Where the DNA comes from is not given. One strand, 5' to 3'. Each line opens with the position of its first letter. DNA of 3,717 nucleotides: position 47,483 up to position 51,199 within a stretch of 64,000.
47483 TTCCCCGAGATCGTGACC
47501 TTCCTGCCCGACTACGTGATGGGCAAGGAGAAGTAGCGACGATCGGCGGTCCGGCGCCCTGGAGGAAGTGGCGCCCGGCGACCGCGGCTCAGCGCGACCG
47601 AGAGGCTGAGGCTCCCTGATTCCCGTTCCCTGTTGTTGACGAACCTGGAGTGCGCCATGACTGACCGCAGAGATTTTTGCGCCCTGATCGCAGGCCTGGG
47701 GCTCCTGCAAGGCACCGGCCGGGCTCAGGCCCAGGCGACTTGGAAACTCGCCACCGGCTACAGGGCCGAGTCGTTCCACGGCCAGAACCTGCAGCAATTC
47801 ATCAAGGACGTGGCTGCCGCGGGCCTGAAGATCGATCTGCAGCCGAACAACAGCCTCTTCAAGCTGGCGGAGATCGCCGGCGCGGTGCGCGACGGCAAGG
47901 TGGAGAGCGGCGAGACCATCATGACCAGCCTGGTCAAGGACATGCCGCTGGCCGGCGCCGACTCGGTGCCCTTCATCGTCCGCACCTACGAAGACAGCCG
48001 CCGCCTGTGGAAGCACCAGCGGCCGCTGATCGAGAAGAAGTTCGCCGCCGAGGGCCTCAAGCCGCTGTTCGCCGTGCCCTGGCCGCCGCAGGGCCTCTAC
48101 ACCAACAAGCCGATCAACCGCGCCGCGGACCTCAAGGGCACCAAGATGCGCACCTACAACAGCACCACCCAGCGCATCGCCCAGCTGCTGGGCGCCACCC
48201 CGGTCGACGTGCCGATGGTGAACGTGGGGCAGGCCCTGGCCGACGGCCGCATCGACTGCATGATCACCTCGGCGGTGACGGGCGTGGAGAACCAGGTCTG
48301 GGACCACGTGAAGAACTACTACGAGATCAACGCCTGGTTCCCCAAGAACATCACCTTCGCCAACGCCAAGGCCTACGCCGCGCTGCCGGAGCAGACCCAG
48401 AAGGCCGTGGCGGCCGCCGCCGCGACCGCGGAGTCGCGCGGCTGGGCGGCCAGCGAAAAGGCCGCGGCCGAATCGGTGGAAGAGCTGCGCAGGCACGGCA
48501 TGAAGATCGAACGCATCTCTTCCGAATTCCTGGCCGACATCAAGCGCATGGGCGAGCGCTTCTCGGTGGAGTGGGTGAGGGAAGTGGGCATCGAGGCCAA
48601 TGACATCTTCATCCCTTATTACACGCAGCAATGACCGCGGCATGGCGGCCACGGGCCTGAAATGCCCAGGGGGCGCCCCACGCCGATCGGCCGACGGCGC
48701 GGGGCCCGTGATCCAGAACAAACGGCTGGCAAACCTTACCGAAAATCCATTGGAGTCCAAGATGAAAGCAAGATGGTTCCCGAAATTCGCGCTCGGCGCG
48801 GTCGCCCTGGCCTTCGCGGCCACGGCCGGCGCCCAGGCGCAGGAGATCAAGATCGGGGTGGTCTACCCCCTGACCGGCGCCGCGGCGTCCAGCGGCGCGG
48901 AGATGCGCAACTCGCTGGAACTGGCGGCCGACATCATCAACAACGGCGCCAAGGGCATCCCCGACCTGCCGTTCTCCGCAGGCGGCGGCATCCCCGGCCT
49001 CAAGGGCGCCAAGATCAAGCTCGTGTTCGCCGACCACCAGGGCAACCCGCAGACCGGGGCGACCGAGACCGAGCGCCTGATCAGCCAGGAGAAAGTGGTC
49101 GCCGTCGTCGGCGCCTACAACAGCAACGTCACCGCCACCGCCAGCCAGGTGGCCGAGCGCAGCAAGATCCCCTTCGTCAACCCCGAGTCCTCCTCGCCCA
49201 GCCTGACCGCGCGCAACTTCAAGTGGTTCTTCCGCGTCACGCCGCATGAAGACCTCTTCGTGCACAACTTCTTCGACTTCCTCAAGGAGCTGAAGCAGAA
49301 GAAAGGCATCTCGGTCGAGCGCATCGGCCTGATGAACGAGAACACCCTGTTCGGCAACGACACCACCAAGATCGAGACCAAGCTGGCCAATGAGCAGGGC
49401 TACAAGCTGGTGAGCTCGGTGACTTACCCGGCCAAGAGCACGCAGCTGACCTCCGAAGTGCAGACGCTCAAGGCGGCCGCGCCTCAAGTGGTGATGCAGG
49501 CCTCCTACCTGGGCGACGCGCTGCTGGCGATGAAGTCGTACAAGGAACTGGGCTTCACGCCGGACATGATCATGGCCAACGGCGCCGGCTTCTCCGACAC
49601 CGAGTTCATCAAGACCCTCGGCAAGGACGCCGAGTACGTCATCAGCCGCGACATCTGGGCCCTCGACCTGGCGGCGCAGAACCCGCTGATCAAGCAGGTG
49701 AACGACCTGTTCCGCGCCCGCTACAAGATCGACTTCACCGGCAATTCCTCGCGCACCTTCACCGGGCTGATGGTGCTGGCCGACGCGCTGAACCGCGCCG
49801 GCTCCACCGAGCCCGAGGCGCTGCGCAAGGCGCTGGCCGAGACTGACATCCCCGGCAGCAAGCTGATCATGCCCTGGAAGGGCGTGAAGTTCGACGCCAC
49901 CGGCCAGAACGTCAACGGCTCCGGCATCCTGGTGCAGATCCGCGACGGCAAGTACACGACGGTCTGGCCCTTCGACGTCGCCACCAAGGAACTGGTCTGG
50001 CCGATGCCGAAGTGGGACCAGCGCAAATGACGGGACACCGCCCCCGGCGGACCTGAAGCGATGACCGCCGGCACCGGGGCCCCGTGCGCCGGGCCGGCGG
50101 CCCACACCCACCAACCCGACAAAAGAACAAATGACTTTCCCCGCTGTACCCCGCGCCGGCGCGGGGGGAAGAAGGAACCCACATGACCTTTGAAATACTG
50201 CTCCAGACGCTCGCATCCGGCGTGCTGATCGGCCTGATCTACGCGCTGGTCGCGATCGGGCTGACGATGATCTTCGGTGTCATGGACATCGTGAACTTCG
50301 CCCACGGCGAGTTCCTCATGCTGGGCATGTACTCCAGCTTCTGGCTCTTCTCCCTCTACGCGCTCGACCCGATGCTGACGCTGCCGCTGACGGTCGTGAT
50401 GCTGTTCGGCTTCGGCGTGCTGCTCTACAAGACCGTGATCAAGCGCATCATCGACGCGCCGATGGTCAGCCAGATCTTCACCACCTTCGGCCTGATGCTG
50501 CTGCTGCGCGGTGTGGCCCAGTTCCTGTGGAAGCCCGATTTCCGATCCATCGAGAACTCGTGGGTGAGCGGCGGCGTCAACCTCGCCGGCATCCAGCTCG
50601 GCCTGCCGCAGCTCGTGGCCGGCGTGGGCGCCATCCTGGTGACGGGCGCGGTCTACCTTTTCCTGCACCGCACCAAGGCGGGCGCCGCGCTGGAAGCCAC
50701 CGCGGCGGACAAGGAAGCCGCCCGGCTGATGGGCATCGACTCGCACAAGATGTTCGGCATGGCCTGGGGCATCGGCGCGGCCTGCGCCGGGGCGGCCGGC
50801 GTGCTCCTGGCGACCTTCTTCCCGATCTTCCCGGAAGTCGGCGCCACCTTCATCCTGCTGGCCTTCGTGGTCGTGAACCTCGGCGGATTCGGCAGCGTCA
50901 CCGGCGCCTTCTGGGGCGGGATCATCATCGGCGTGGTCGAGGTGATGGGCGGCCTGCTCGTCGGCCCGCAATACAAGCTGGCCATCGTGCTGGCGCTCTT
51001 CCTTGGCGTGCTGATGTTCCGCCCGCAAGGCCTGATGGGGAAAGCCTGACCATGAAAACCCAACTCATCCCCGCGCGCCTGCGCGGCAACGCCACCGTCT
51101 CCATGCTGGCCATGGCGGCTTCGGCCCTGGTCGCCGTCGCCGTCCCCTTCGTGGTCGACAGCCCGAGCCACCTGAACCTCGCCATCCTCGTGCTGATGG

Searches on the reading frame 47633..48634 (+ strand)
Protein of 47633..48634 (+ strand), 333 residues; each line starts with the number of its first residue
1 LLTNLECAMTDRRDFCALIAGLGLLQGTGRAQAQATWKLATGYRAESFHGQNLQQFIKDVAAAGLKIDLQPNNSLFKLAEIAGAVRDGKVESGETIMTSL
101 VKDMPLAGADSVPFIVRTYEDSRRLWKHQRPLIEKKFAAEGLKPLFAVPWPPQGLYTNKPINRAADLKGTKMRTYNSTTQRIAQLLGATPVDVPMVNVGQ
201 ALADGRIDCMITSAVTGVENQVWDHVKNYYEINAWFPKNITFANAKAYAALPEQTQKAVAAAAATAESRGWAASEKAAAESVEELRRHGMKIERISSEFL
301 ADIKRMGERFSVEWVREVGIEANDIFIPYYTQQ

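Call 16: search_protein_families(library=pfam, proteins=[window:47633-48634:+], max_evalue=0.001)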
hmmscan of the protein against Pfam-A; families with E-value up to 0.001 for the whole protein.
window:47633-48634:+ (333 aa): 2 families
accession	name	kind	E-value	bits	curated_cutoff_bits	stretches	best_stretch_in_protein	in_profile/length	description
PF03480.18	DctP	-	6.2e-30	104.9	23.4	1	55-306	20-274/286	Bacterial extracellular solute-binding protein, family 7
PF09084.16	NMT1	-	0.00066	20.1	20.5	0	157-263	81-203/216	NMT1/THI5 like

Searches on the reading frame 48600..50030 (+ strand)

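Call 16: search_protein_families(library=pfam, proteins=[window:48600-50030:+], max_evalue=0.001)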
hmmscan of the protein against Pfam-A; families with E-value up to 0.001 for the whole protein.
window:48600-50030:+ (476 aa): 3 families
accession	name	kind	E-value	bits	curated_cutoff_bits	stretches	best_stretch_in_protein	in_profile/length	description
PF13458.12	Peripla_BP_6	-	4.4e-60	204.6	31.7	1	82-450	1-342/343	Periplasmic binding protein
PF13433.12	Peripla_BP_5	-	1.3e-20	74.2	27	1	83-456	1-346/363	Periplasmic binding protein domain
PF01094.35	ANF_receptor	-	1.1e-13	51.5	25.4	1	134-435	20-330/353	Receptor family ligand binding region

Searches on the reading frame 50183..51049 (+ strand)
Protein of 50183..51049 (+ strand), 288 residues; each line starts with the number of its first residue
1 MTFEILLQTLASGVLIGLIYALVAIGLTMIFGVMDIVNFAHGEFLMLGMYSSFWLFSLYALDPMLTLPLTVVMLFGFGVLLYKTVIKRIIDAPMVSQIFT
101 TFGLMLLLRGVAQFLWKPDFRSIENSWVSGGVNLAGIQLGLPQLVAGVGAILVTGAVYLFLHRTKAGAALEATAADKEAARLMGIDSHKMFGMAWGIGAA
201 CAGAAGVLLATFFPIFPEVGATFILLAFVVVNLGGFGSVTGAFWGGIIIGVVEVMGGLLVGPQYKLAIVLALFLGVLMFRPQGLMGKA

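Call 16: search_protein_families(library=pfam, proteins=[window:50183-51049:+], max_evalue=0.001)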
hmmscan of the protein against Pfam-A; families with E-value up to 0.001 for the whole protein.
window:50183-51049:+ (288 aa): 1 family
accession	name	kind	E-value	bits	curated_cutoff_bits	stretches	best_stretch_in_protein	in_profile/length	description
PF02653.21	BPD_transp_2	-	3.1e-36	125.4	26.8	1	11-277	3-269/269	Branched-chain amino acid transport system / permease component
